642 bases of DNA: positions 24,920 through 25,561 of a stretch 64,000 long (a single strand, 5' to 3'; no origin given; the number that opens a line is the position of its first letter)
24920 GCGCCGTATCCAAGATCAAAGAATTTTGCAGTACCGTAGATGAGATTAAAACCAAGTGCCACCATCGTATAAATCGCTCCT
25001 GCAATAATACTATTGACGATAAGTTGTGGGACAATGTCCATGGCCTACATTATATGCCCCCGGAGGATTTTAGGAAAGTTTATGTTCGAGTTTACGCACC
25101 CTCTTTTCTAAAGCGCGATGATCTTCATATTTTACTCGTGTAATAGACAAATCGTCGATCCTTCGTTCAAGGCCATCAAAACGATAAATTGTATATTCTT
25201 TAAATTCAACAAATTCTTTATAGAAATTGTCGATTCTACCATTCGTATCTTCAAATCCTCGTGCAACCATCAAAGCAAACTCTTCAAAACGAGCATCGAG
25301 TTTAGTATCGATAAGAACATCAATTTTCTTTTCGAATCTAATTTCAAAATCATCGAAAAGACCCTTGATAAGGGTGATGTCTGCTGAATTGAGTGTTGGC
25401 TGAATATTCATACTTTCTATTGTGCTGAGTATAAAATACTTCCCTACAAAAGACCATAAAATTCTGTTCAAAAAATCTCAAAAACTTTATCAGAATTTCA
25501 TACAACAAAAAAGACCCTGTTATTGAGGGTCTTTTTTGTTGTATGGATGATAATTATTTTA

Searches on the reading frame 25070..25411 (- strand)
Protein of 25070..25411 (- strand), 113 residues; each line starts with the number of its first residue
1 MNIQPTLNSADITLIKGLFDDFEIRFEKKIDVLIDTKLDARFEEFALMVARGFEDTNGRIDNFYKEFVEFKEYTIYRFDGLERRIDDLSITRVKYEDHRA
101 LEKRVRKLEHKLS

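Call 4: search_protein_families(library=pfam, proteins=[window:25070-25411:-], max_evalue=10)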
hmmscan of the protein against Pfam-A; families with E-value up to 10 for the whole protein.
window:25070-25411:- (113 aa): 1 family
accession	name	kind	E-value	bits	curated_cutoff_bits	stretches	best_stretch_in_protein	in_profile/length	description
PF07386.16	DUF1499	-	0.21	12.4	22.6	1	67-112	69-114/114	Protein of unknown function (DUF1499)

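Call 10: search_protein_families(library=ncbifam, proteins=[window:25073-25411:-], max_evalue=1)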
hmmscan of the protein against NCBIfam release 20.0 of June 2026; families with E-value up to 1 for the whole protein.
window:25073-25411:- (113 aa): 1 family
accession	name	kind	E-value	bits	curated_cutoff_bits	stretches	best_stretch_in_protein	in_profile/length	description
NF006464.0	PRK08862.1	equivalog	0.18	11.5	208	1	6-41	60-95/227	SDR family oxidoreductase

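Call 22: search_protein_families(library=phrogs, proteins=[window:25073-25411:-], max_evalue=0.01)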
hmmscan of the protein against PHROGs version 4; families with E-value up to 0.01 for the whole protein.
window:25073-25411:- (113 aa): 0 families

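Call 28: find_related_loci(query=A3, collection=genome_contigs, flank=10000)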
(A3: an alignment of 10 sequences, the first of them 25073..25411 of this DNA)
Query A3 (113 aa) in genome_contigs; peptide patterns used: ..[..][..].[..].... (x = any residue, [..] = any of these).
11 stretches matched a pattern; 6 encode a relative of the query (tblastn E <= 1e-3); 6 distinct loci.
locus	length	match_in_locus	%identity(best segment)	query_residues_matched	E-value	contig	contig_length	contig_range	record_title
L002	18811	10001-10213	41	36-113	8e-15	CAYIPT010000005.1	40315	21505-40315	MAG TPA_asm: uncultured Candidatus Saccharibacteria bacterium isolate ERP119705_co3_333 genome assembly, contig: NODE_96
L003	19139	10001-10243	38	42-111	3e-13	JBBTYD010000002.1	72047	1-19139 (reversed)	MAG: Patescibacteria group bacterium isolate H43-bin168_1 H43_bin168_1_000000000002, whole genome shotgun sequence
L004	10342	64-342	31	15-111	1e-10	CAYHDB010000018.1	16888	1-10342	MAG TPA_asm: uncultured Candidatus Saccharibacteria bacterium isolate ERP119702_co1_281 genome assembly, contig: NODE_39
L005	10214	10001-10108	53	77-112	1e-8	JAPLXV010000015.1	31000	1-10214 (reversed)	MAG: Candidatus Nomurabacteria bacterium isolate LacPavin_0419_WC90_MAG_34_11 LacPavin_0419_WC90_scaffold_896172, whole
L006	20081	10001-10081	59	83-109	5e-5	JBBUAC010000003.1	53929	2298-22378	MAG: Patescibacteria group bacterium isolate H52-bin012_1 H52_bin012_1_000000000003, whole genome shotgun sequence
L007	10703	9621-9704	50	70-97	3e-4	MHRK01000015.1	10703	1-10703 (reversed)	MAG: Candidatus Taylorbacteria bacterium RIFCSPHIGHO2_02_FULL_43_32b rifcsphigho2_02_scaffold_13058, whole genome shotgu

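Call 29: find_homologous_proteins(query=A2, max_evalue=0.00001)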
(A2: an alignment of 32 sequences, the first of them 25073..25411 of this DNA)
Query A2 (32 sequences) (113 aa, profile of the alignment): 49 proteins with E <= 0.00001 among 2987 candidates.
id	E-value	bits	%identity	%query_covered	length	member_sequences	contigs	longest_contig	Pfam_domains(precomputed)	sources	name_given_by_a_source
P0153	2.7e-30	123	39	63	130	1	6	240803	-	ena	-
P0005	3.0e-26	109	48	98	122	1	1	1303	-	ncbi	-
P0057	2.0e-24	104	30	89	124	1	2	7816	PF10805.15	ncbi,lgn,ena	-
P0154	1.3e-23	101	42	63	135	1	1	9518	-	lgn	-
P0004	1.5e-23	101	100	100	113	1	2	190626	-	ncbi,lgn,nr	ncbi:MAG: hypothetical protein HZA80_01935 [Candidatus Taylorbacteria bacterium]|nr:hypothetical pro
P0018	4.2e-22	96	29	97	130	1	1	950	-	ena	-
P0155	4.2e-22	96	34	71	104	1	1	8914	PF07889.18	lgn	-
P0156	8.2e-22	95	38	62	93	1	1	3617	-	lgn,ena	-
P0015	9.4e-22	95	31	62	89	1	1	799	PF06825.18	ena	-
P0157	1.7e-21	94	37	67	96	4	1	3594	PF06825.18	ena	-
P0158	3.3e-21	93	36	63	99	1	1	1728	-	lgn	-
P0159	6.3e-21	92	37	67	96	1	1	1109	PF06825.18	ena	-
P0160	1.1e-20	92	34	63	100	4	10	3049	-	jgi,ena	-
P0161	2.0e-20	91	38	63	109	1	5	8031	-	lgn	-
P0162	1.3e-19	88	39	70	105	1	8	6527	-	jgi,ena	-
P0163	1.3e-19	88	34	63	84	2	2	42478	-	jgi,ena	-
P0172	5.8e-14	70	33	93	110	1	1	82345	-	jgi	jgi:hypothetical protein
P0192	5.3e-6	44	31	43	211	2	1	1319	PF01519.23,PF10779.15,PF25526.2,PF10805.15,PF23991.2,PF07889.18,PF00261.26,PF06160.18,PF16326.11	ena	-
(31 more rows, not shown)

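Call 30: find_encoding_contigs(protein=P0153, flank=8000, max_places=3)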
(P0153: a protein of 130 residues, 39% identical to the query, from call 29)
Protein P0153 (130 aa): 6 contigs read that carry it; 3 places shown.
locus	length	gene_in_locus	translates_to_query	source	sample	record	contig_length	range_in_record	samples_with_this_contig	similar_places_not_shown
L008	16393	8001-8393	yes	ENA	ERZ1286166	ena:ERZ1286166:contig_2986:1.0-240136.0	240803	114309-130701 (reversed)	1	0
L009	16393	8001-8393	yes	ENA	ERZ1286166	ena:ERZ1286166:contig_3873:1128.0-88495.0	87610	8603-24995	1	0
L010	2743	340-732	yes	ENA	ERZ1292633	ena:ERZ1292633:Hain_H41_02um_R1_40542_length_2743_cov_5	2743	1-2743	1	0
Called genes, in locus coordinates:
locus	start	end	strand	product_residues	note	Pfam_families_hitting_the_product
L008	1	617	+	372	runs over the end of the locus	PF01594:AI-2E_transport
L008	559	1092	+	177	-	PF03690:MYG1_exonuc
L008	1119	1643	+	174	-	PF03690:MYG1_exonuc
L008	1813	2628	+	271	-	PF01018:GTP1_OBG, PF01926:MMR_HSR1, PF02421:FeoB_N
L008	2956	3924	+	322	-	PF02934:GatB_N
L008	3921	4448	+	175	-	PF02637:GatB_Yqey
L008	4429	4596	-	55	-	-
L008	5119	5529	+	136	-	PF01934:HepT-like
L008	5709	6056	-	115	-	-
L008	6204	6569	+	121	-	PF00044:Gp_dh_N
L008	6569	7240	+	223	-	PF02800:Gp_dh_C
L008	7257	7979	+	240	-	PF00834:Ribul_P_3_epim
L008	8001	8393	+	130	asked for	-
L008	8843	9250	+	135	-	PF00456:Transketolase_N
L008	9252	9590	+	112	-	-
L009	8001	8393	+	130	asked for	-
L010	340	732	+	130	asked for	-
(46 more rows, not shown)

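Call 31: find_encoding_contigs(protein=P0163, flank=8000, max_places=2)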
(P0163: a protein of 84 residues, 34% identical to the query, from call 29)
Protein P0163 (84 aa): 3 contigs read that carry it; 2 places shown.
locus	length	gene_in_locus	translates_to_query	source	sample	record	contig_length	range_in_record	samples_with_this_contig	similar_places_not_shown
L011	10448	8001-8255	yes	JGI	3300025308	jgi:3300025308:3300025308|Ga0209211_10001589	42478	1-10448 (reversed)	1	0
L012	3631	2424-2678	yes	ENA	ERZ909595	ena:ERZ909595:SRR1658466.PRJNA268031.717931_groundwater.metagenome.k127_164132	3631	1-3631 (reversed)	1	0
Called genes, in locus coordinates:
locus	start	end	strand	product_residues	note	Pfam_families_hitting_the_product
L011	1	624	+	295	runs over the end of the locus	PF03690:MYG1_exonuc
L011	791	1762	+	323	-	PF01018:GTP1_OBG, PF03193:RsgA_GTPase (faint), PF01926:MMR_HSR1, PF02421:FeoB_N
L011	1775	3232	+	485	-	PF02934:GatB_N, PF02637:GatB_Yqey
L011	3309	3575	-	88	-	-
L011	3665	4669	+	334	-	PF13936:HTH_38, PF00665:rve (weak)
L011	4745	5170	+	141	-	PF01909:NTP_transf_2 (weak), PF18765:Polbeta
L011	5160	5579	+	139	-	PF01934:HepT-like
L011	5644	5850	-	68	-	-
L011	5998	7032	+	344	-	PF00044:Gp_dh_N, PF02800:Gp_dh_C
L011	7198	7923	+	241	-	PF00834:Ribul_P_3_epim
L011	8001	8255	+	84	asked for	-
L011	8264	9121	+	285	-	PF13292:DXP_synthase_N, PF00456:Transketolase_N, PF00676:E1_dh (weak)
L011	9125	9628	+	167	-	PF01936:NYN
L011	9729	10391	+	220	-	-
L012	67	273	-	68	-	-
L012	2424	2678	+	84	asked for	-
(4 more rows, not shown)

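Call 32: find_encoding_contigs(protein=P0172, flank=8000, max_places=2)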
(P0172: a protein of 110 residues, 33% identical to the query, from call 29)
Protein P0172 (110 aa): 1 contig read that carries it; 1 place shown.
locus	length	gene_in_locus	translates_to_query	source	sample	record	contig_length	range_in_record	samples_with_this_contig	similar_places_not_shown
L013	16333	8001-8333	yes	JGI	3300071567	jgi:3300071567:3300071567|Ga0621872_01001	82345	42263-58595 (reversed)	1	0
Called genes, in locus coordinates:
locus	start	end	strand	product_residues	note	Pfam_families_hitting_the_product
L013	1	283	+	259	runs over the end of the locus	PF00483:NTP_transferase (weak), PF01128:IspD (weak), PF12804:NTP_transf_3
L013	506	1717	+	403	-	-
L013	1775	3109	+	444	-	-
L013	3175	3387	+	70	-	PF01176:eIF-1a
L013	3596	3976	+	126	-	PF00416:Ribosomal_S13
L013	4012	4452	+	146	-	PF00411:Ribosomal_S11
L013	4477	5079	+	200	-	PF00163:Ribosomal_S4, PF01479:S4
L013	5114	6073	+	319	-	PF01193:RNA_pol_L, PF01000:RNA_pol_A_bac, PF03118:RNA_pol_A_CTD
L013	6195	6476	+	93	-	PF01196:Ribosomal_L17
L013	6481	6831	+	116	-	PF00572:Ribosomal_L13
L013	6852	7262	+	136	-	PF00380:Ribosomal_S9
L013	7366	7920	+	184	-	PF01025:GrpE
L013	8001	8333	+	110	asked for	-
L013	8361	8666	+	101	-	-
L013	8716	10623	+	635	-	PF00012:HSP70, PF06723:MreB_Mbl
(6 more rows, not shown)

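Call 33: find_encoding_contigs(protein=P0154, flank=6000, max_places=1)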
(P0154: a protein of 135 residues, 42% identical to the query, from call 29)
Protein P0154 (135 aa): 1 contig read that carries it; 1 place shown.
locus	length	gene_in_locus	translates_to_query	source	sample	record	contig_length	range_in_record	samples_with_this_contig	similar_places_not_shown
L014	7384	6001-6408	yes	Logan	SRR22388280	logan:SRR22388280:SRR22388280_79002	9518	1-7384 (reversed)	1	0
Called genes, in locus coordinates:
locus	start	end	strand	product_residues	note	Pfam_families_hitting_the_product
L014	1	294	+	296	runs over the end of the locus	PF03690:MYG1_exonuc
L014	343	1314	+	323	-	PF01018:GTP1_OBG, PF03193:RsgA_GTPase (faint), PF01926:MMR_HSR1, PF02421:FeoB_N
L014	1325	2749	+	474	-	PF02934:GatB_N, PF02637:GatB_Yqey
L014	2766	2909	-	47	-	-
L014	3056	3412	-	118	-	-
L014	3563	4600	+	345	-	PF00044:Gp_dh_N, PF02800:Gp_dh_C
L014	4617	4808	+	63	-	-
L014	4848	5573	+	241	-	PF00834:Ribul_P_3_epim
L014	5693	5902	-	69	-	-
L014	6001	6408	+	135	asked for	-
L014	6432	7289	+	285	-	PF13292:DXP_synthase_N, PF00456:Transketolase_N, PF00676:E1_dh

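Call 34: find_encoding_contigs(protein=P0155, flank=6000, max_places=1)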
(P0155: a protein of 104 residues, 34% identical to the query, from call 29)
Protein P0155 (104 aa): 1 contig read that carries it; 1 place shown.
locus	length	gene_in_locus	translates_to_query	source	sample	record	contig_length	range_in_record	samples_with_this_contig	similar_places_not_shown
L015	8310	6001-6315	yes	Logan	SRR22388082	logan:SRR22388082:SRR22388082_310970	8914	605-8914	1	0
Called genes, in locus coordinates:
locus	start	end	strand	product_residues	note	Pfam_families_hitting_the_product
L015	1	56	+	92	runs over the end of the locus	PF00076:RRM_1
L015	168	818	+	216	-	PF01797:Y1_Tnp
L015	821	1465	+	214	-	-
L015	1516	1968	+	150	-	PF02643:DUF192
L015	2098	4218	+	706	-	PF03477:ATP-cone, PF13597:NRDD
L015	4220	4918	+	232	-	PF13353:Fer4_12, PF04055:Radical_SAM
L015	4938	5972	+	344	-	PF00044:Gp_dh_N, PF02800:Gp_dh_C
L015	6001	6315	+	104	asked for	PF07889:DUF1664 (faint)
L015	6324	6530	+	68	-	-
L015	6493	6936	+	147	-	PF02502:LacAB_rpiB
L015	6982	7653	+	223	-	PF00834:Ribul_P_3_epim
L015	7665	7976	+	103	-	PF05973:Gp49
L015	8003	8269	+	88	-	PF13560:HTH_31 (weak), PF01381:HTH_3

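Call 36: find_encoding_contigs(protein=P0161, flank=6000, max_places=2)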
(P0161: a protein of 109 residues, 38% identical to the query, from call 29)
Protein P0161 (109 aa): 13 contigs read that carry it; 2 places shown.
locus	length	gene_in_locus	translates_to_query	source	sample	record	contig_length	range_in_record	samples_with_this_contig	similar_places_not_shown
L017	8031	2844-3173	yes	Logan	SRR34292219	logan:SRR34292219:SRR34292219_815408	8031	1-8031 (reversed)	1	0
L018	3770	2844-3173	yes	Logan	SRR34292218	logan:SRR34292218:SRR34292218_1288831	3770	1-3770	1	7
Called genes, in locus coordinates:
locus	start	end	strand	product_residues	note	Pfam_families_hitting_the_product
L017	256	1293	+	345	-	PF00044:Gp_dh_N, PF02800:Gp_dh_C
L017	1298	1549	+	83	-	-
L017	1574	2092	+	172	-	PF02502:LacAB_rpiB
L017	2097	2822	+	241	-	PF00834:Ribul_P_3_epim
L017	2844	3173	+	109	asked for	-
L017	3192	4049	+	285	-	PF13292:DXP_synthase_N, PF00456:Transketolase_N, PF00676:E1_dh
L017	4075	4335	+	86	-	-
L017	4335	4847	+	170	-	PF01936:NYN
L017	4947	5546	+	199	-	-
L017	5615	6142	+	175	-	PF01936:NYN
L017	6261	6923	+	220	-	PF18933:PsbP_2 (weak)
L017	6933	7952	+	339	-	PF02779:Transket_pyr, PF02780:Transketolase_C, PF22613:Transketolase_C_1 (weak)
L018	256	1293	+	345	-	PF00044:Gp_dh_N, PF02800:Gp_dh_C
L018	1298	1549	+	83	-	-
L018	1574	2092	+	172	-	PF02502:LacAB_rpiB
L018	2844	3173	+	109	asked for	-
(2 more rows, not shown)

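Call 39: search_solved_structures(query=A2, max_evalue=1, show_alignments=2)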
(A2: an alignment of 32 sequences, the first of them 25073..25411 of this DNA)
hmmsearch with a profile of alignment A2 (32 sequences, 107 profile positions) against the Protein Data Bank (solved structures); distinct sequences matched with E-value up to 1: 294 (the best 60 are shown).
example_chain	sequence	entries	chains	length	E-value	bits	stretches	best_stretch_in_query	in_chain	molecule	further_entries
3wpa_A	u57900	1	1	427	1.1e-07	35.2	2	40-80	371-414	Trimeric autotransporter adhesin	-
3s84_A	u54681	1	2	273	2.8e-05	27.5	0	11-52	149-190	Apolipoprotein A-IV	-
7o97_A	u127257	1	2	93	7e-05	26.2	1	28-82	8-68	hypothetical protein UY81_C0065G0003 from Candidatus Giovannonibacteria bacterium converte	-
9hx4_F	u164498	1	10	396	0.00016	25.1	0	11-77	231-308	Apolipoprotein A-IV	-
9cuy_c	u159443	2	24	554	0.00017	25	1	13-80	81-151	Short tail fiber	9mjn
8ut4_B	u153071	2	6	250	0.00051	23.4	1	11-58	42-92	Hemagglutinin HA2 chain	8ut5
7x6o_B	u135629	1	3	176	0.0018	21.7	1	11-58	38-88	Hemagglutinin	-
9mtg_B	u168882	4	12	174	0.002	21.5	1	11-58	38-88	Hemagglutinin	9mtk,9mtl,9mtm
4lxv_B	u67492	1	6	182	0.0024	21.3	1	11-58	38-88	Hemagglutinin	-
5gjt_B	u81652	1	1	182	0.0025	21.2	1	11-58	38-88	Hemagglutinin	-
4jtv_B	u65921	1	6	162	0.0025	21.2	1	11-58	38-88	Hemagglutinin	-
9n5z_F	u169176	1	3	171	0.0025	21.2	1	11-58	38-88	Hemagglutinin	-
4ju0_B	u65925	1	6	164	0.0027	21.1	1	11-58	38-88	Hemagglutinin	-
7t3d_B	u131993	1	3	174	0.0027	21.1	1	11-58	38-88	Hemagglutinin HA2 chain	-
3lzg_B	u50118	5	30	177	0.0027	21.1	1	11-58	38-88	Hemagglutinin, HA2 SUBUNIT | Hemagglutinin HA2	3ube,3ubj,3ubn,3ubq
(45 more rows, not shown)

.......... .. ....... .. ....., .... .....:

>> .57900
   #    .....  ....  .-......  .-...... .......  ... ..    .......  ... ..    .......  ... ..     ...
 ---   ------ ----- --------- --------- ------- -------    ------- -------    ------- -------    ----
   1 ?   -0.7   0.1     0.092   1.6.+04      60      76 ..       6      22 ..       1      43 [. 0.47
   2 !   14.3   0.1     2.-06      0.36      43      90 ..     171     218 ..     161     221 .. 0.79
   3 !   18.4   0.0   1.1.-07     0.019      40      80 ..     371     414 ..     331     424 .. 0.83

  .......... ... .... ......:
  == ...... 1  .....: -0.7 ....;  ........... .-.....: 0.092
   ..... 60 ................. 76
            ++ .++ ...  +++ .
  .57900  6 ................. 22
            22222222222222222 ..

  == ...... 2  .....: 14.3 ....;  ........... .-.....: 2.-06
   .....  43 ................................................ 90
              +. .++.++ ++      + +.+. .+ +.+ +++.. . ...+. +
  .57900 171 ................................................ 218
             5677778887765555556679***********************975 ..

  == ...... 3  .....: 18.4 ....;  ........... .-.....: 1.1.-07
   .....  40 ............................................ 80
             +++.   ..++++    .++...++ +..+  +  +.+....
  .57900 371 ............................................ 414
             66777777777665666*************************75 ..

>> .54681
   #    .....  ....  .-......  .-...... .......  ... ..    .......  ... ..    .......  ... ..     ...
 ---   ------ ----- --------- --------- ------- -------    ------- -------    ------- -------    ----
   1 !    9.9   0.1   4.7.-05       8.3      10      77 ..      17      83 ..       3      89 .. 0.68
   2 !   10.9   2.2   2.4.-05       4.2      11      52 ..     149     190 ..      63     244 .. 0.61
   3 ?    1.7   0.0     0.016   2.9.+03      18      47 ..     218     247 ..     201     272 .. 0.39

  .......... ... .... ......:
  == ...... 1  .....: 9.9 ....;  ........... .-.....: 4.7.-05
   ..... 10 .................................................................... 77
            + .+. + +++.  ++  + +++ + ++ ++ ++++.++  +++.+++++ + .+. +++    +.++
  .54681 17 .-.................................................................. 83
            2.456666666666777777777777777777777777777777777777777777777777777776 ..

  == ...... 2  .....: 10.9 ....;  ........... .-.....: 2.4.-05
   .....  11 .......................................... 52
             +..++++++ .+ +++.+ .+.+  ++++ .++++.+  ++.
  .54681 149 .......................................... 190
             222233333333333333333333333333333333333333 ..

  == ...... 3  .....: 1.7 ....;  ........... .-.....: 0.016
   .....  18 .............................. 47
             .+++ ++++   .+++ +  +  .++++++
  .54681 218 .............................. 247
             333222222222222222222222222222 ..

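Call 40: search_protein_families(library=padloc, proteins=[window:25073-25411:-, P0153, P0172], max_evalue=0.01)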
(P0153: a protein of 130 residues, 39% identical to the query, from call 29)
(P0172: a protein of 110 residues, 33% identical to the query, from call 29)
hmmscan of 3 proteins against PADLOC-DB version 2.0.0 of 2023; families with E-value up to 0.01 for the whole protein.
window:25073-25411:- (113 aa): 0 families

P0153 (130 aa): 5 families
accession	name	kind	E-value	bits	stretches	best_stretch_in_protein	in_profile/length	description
PDLC02753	PbeC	-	0.00034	17.1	1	16-128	338-441/648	PbeC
PDLC00636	ZorA2|ZorA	-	0.003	14.5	1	22-105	312-395/461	MotA/ExbB/TolQ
PDLC00605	ZorA1|ZorA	-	0.0033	13.8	1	24-105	603-677/700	MotA/ExbB/TolQ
PDLC01575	Csm2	-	0.0061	14.8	0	25-96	10-83/98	CAS-III-A; effector_SS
PDLC00601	ZorA1|ZorA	-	0.0098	12.6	0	32-103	578-649/699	MotA/ExbB/TolQ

P0172 (110 aa): 2 families
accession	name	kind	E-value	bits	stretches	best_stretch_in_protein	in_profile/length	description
PDLC03841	LeoBC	-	0.0078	13.4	1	35-102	328-396/601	-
PDLC02733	PbeC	-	0.0098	12.4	1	29-104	410-489/672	PbeC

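Call 43: search_solved_structures(query=A2, max_evalue=0.0001, show_alignments=3)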
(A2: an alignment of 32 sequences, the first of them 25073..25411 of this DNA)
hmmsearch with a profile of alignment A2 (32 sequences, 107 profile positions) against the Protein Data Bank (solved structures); distinct sequences matched with E-value up to 0.0001: 3.
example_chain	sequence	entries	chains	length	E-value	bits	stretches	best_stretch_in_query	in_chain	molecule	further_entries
3wpa_A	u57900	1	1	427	1.1e-07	35.2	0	40-80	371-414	Trimeric autotransporter adhesin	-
3s84_A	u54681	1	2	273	2.8e-05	27.5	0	11-52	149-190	Apolipoprotein A-IV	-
7o97_A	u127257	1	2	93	7e-05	26.2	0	28-82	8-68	hypothetical protein UY81_C0065G0003 from Candidatus Giovannonibacteria bacterium converte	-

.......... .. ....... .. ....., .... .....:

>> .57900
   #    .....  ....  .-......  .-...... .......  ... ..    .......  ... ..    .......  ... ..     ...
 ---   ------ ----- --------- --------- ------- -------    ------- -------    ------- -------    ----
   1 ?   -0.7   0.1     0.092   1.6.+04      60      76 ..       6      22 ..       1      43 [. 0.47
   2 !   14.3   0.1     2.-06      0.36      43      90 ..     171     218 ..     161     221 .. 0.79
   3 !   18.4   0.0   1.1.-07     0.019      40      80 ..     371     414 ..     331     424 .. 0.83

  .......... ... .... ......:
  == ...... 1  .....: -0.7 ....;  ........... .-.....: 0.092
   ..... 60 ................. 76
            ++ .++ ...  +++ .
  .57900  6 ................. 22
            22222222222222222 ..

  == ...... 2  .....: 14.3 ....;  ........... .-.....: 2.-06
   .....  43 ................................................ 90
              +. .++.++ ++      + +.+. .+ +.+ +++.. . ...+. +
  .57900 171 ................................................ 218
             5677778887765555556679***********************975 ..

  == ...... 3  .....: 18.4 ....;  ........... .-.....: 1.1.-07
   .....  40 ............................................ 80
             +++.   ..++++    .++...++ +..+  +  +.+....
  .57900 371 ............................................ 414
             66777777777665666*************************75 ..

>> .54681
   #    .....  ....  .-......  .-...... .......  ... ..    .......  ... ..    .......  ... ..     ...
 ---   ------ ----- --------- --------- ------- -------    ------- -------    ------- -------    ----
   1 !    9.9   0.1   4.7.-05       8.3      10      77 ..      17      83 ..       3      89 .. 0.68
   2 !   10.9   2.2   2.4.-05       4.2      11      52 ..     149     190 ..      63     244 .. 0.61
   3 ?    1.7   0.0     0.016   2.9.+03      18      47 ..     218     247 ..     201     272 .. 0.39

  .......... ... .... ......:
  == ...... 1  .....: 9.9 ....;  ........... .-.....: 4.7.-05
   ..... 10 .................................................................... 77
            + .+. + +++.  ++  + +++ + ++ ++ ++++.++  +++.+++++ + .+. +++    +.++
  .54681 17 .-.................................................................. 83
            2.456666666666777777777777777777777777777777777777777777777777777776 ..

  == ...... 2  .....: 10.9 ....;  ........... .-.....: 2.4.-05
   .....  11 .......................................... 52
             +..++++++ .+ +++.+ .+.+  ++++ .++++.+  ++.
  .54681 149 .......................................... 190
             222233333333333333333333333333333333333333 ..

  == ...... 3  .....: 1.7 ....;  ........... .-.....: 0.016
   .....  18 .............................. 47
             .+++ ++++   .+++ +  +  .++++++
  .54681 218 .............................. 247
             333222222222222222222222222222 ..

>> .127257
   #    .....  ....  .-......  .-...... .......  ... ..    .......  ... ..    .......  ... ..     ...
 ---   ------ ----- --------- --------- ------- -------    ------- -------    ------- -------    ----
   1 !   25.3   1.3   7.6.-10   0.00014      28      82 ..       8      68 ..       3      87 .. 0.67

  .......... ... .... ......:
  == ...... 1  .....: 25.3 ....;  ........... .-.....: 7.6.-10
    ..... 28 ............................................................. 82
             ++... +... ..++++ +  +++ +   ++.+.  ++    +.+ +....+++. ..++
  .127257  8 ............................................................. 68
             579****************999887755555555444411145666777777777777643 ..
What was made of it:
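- Closest known: Stalk and connector segments of trimeric autotransporter adhesins. Same: It includes the local motif '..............', which aligns with '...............' at a transition out of a coiled coil (calls 39, 43).
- Structural relatives: the profile hits the AtaA trimeric adhesin stalk, including 'LAnNAVKYDD' (E 1e-7), and a crystallised Giovannonibacteria homolog, 7O97 (E 7e-5) (calls 39, 43).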

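Call 66: predict_structure(alignment_id=A2)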
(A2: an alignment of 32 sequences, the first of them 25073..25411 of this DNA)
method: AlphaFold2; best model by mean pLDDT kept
length: 113 residues; sequences in the alignment: 32
mean_pLDDT: 93.6   pTM: 0.45
mean pLDDT of the five models: 93.6, 92.1, 91.2, 88.0, 86.0
residues with pLDDT >= 90: 101; 70-90: 11; 50-70: 1; < 50: 0
segments of 3 or more residues with pLDDT < 50: none
pLDDT, mean of each block of 10 residues (from residue 1): 82 95 95 95 95 95 97 96 94 91 96 91
secondary structure, 60 per line:
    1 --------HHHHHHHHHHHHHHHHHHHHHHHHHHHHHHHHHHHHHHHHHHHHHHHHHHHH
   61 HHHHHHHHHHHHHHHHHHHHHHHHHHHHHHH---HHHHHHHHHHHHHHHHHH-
elements in order: H9-91 H95-112

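Call 69: fold_search(model_id=the predicted structure, library=pdb)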
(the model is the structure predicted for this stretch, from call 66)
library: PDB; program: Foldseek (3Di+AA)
matches with E <= 10: 0; with E <= 0.001: 0
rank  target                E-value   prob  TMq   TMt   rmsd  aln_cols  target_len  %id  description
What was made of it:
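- Tried and rejected: Foldseek of the ccB model against the PDB gave no matches, as expected for a single long helix (call 69).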

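Call 77: find_related_loci(query=A3, collection=viral_contigs, flank=6000)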
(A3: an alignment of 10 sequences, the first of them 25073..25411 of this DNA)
Query A3 (113 aa) in viral_contigs; peptide patterns used: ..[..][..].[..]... (x = any residue, [..] = any of these).
11 stretches matched a pattern, but none encodes a relative of the query by tblastn (E <= 1e-3).

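Call 78: search_dna_similar(query=window:25073-25411:-, collection=phages, mode=protein, max_evalue=0.001, max_rows=10)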
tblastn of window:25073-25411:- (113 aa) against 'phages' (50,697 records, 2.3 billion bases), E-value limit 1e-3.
No match.
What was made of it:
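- On Haemolysin XhlA (PF10779): There are no phage relatives (calls 77, 78).
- Tried and rejected: Phage or mobile origin. tblastn against phage genomes and a scan of IMG/VR viral contigs found nothing (calls 77, 78).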
